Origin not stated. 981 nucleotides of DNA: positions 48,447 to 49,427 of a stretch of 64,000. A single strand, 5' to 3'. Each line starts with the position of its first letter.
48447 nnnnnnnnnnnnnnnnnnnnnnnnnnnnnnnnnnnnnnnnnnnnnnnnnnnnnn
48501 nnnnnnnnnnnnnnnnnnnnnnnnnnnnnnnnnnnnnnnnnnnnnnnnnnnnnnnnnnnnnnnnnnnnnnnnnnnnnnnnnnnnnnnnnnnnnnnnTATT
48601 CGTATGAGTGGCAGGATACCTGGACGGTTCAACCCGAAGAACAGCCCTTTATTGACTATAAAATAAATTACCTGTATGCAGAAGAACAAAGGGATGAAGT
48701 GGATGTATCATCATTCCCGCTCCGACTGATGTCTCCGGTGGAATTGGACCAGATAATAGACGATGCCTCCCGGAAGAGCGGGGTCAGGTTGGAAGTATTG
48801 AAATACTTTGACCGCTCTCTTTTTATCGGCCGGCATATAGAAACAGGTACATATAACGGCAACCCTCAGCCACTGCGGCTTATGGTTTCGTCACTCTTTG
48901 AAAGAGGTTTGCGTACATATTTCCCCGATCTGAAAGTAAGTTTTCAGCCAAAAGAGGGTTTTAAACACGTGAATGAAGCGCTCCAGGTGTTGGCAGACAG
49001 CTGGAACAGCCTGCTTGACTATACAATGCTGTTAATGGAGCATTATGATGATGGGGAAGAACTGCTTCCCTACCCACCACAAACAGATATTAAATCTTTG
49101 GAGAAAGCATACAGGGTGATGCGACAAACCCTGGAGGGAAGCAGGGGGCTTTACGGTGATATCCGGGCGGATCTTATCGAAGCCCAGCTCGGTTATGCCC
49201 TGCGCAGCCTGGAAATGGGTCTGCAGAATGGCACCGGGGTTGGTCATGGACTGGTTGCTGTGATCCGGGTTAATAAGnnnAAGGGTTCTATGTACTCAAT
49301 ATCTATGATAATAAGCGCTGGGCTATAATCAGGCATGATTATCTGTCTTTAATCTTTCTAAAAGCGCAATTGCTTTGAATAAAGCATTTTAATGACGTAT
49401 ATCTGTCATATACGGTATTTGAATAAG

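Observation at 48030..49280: Unusual ~416-aa class I SAM-dependent methyltransferase inserted between the corrinoid protein and the betaine transporter genes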

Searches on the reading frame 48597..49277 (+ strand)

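Call 56: search_protein_families(library=pfam, proteins=[window:48597-49277:+], max_evalue=10)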
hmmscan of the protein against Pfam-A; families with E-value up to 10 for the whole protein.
window:48597-49277:+ (227 aa): 1 family
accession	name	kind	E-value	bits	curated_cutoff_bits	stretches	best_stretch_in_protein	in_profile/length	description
PF00226.36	DnaJ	-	0.022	15.3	27.8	1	102-135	22-56/63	DnaJ domain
